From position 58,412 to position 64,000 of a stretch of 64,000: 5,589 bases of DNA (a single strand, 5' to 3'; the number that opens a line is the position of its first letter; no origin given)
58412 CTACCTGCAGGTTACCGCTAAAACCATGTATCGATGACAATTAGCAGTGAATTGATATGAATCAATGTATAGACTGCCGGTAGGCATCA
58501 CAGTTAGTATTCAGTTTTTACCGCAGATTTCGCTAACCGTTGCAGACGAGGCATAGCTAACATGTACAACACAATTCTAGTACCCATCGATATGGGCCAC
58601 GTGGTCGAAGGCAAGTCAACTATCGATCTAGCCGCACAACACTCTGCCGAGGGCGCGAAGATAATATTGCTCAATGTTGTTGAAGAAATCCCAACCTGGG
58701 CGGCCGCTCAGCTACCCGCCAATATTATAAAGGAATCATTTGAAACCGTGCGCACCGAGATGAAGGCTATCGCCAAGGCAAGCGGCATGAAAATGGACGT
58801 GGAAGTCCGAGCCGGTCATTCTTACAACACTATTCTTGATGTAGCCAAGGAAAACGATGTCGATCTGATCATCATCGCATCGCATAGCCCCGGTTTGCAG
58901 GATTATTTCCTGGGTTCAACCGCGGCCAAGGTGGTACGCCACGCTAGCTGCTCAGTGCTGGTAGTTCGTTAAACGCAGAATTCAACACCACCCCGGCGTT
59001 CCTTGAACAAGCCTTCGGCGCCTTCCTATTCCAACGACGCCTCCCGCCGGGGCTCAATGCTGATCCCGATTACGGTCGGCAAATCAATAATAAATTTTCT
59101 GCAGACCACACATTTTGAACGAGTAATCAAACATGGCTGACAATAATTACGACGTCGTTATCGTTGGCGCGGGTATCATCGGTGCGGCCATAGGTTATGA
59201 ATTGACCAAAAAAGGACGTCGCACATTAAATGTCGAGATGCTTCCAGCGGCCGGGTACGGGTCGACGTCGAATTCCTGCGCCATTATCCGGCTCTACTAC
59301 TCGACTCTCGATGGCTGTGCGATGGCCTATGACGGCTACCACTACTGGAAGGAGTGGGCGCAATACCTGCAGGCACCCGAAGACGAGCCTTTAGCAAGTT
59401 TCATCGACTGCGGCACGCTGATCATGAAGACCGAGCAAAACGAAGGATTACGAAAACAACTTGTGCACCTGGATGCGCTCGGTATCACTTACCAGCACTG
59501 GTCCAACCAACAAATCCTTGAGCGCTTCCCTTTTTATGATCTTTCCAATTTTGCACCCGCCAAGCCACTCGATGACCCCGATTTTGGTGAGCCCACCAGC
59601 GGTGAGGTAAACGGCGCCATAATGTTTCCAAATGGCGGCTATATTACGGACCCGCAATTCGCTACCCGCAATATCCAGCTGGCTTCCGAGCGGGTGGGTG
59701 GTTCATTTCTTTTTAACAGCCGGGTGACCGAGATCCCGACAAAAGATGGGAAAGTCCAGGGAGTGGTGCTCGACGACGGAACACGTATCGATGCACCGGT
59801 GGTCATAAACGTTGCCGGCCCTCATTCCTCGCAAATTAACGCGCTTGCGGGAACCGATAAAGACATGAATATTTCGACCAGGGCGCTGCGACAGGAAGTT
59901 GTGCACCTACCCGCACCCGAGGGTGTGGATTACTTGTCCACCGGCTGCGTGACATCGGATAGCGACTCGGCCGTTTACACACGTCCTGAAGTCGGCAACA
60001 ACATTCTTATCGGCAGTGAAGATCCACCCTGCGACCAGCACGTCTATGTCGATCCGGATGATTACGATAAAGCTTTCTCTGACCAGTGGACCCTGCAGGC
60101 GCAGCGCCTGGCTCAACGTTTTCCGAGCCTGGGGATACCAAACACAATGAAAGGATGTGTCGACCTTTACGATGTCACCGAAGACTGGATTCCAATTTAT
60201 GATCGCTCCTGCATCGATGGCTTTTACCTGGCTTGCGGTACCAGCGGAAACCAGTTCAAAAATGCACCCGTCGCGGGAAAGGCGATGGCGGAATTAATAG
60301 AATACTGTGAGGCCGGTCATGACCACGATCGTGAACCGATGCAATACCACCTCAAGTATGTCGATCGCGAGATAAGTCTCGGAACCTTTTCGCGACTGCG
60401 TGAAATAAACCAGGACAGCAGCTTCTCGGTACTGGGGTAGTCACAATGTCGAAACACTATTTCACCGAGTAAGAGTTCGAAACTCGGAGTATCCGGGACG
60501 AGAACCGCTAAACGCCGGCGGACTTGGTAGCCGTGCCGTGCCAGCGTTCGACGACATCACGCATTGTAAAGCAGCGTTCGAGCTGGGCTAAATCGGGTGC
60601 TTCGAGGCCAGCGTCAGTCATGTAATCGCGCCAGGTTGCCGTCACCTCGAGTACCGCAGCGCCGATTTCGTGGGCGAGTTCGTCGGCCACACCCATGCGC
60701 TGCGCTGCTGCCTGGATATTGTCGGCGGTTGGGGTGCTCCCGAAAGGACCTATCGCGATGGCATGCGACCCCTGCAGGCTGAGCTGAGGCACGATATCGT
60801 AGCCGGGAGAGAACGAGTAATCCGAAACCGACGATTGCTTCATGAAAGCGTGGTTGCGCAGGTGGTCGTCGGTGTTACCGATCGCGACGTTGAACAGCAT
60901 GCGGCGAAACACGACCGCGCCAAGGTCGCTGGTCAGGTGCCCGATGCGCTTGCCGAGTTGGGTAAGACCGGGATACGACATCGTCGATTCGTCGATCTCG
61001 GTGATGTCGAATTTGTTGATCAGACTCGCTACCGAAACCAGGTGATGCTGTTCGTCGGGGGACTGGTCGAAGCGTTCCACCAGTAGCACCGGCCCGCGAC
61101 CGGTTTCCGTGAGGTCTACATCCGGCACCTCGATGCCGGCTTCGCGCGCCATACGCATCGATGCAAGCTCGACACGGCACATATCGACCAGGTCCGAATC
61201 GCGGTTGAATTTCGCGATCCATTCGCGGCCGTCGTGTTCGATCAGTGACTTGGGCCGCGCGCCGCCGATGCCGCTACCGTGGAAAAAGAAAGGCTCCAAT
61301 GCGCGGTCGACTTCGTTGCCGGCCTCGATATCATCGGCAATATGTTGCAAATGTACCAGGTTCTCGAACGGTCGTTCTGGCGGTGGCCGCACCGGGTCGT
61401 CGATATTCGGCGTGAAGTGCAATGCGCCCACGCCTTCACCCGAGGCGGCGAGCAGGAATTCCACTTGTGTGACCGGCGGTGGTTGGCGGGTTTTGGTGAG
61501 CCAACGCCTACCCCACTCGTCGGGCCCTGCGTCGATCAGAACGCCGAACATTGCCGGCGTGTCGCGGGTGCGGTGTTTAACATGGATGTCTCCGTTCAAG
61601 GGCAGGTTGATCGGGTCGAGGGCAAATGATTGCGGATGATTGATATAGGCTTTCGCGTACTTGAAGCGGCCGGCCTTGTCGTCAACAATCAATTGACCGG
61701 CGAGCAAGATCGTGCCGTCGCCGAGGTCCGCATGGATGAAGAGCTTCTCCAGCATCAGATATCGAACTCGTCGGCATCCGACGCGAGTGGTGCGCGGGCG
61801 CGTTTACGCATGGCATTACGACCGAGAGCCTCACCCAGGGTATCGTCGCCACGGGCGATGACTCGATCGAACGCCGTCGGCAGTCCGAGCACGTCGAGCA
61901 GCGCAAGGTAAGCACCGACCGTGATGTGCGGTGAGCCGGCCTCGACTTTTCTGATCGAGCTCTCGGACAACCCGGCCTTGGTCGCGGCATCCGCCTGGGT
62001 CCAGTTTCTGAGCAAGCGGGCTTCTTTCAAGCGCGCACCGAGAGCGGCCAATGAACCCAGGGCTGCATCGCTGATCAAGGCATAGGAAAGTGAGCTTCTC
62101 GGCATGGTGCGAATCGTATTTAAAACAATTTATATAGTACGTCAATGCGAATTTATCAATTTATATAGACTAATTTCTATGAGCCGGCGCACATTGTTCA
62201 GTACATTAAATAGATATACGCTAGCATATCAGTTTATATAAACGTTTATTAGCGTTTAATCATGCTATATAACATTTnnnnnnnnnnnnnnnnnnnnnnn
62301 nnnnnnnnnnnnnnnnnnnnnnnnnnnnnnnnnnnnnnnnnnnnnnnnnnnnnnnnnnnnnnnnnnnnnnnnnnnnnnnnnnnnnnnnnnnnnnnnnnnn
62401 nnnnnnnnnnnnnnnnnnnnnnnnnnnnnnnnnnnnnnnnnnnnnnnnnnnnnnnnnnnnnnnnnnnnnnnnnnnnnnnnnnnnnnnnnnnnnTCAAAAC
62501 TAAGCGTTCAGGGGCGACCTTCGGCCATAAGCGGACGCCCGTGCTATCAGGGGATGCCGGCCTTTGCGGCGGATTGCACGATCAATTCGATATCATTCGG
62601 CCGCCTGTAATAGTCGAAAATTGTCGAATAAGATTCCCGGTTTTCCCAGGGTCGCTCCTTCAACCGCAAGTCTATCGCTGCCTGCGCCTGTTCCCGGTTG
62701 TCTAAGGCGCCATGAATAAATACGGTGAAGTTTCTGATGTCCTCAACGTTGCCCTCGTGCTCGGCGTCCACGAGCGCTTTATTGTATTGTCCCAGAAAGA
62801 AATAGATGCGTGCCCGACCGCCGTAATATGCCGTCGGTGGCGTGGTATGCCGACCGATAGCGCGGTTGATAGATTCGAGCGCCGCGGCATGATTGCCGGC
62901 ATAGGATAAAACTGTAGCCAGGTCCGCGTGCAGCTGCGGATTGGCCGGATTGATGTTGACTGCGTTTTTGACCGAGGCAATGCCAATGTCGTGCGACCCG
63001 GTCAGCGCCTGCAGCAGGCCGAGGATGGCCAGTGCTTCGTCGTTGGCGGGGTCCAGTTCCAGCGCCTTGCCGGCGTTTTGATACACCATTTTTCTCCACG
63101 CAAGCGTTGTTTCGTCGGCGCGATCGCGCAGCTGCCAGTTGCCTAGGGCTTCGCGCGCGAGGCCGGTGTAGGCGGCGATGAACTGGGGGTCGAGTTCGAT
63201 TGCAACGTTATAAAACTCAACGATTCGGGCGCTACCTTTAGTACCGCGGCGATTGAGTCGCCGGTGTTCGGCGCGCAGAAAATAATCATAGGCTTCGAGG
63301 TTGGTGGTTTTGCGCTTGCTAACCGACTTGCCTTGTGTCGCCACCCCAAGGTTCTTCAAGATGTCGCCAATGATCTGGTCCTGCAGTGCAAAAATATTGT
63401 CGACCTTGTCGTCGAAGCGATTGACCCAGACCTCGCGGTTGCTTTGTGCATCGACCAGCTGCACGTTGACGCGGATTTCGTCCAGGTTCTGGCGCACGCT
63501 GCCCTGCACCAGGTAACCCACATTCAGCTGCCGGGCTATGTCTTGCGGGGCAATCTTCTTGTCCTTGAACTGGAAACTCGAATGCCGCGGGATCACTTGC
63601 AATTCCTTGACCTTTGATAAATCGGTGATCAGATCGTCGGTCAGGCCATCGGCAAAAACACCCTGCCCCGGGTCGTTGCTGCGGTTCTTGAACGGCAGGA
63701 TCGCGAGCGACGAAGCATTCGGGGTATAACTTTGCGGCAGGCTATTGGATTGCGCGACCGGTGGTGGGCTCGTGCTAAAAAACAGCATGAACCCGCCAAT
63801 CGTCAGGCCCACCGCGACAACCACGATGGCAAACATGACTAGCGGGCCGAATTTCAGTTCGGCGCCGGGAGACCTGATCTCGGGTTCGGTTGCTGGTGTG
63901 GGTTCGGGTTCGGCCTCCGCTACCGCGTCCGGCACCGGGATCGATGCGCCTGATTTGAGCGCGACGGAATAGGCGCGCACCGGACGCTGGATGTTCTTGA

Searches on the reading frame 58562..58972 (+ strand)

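Call 24: search_protein_families(library=pfam, proteins=[window:58562-58972:+], max_evalue=0.01)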
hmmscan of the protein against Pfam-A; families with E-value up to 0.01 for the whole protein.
window:58562-58972:+ (136 aa): 1 family
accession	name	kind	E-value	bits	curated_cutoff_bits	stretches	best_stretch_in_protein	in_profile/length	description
PF00582.32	Usp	-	6.3e-26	92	24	1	1-136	1-141/141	Universal stress protein family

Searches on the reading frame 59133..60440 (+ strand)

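Call 24: search_protein_families(library=pfam, proteins=[window:59133-60440:+], max_evalue=0.01)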
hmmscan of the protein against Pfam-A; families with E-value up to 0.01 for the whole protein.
window:59133-60440:+ (435 aa): 8 families
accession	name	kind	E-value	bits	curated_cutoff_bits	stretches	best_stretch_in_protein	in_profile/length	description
PF01266.30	DAO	-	2.1e-48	166.1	27.9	1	7-388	1-353/353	FAD dependent oxidoreductase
PF00070.33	Pyr_redox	-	0.00013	22.8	22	0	8-38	2-32/82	Pyridine nucleotide-disulphide oxidoreductase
PF13450.12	NAD_binding_8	-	0.00036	21.2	21.9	1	10-47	1-38/68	NAD(P)-binding Rossmann-like domain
PF07992.20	Pyr_redox_2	-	0.00053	19.9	26.1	0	186-235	194-242/291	Pyridine nucleotide-disulphide oxidoreductase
PF01134.28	GIDA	-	0.0008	19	22.1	0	193-258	113-182/391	Glucose inhibited division protein A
PF00890.30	FAD_binding_2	-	0.0025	17.5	20.4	0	7-214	1-181/414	FAD binding domain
PF05834.18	Lycopene_cycl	-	0.0038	16.8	23.4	0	190-233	101-145/380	Lycopene cyclase protein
PF12831.13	FAD_oxidored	-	0.0068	16.2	27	0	7-50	1-44/416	FAD dependent oxidoreductase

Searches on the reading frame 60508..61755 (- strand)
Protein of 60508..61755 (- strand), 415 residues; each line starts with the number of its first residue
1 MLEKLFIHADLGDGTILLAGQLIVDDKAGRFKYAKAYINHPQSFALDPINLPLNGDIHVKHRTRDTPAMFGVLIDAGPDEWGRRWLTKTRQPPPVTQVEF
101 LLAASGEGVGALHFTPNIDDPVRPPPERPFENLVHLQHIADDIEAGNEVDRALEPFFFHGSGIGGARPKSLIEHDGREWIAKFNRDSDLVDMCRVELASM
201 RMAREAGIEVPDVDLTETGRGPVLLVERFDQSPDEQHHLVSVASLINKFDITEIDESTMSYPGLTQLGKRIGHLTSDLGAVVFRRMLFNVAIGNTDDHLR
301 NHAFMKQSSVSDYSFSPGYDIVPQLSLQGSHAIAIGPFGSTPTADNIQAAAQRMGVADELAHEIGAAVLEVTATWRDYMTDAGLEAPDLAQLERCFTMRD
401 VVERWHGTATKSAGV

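Call 24: search_protein_families(library=pfam, proteins=[window:60508-61755:-], max_evalue=0.01)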
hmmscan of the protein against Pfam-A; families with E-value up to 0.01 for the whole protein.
window:60508-61755:- (415 aa): 2 families
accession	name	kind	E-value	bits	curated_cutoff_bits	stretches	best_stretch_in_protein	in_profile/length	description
PF07804.18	HipA_C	-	5.5e-39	134.5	30.5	1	162-373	2-211/213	HipA-like C-terminal domain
PF13657.11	Couple_hipA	-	2.1e-08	35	22.5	1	19-114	10-98/99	HipA N-terminal domain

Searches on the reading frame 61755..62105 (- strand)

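Call 24: search_protein_families(library=pfam, proteins=[window:61755-62105:-], max_evalue=0.01)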
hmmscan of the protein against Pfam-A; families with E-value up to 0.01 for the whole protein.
window:61755-62105:- (116 aa): 3 families
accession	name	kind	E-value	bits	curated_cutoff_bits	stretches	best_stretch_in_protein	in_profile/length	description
PF13560.12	HTH_31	-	5.8e-13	49.4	27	1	21-77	1-58/64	Helix-turn-helix domain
PF01381.28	HTH_3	-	3.1e-11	43.6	23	1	26-77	1-52/55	Helix-turn-helix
PF12844.13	HTH_19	-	0.009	16.3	30.2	0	23-57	1-35/64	Helix-turn-helix domain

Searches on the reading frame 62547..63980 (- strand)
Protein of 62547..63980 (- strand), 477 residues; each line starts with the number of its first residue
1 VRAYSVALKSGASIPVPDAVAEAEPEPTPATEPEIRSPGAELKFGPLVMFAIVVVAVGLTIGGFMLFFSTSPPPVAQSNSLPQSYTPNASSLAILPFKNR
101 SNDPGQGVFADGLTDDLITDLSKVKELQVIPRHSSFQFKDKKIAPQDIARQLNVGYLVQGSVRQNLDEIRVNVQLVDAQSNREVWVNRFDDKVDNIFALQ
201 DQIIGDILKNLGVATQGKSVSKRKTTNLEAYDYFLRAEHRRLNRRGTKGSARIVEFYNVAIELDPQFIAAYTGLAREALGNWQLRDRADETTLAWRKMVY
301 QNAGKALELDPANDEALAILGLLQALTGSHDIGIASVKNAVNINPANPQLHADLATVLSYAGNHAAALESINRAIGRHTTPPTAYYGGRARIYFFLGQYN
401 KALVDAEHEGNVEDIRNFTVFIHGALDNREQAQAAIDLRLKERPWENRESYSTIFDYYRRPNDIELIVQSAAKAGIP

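Call 24: search_protein_families(library=pfam, proteins=[window:62547-63980:-], max_evalue=0.01)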
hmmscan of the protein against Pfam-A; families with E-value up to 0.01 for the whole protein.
window:62547-63980:- (477 aa): 10 families
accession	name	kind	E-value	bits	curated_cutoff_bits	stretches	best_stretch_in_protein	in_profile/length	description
PF13431.12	TPR_17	-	4.8e-10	39.3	24.4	0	339-368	4-33/34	Tetratricopeptide repeat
PF13414.12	TPR_11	-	3.7e-08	33.4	26.8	0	305-328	19-42/42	TPR repeat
PF00515.34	TPR_1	-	5.5e-05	23.2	27.8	0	386-405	4-23/34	Tetratricopeptide repeat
PF13181.12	TPR_8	-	0.00013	22.3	25.7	0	385-403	3-21/34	Tetratricopeptide repeat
PF13432.12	TPR_16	-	0.00019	22.3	32.7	0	353-405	2-52/65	Tetratricopeptide repeat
PF04052.18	TolB_N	-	0.0004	20.9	22.4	1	89-183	12-105/106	TolB amino-terminal domain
PF07719.23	TPR_2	-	0.0006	20.2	27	0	385-405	3-23/34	Tetratricopeptide repeat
PF14561.12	TPR_20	-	0.0013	19.5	25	1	333-378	7-52/90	Tetratricopeptide repeat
PF14559.12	TPR_19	-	0.0018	19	25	0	337-391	14-67/68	Tetratricopeptide repeat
PF13428.12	TPR_14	-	0.0029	18.6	23.5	0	348-386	1-39/44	Tetratricopeptide repeat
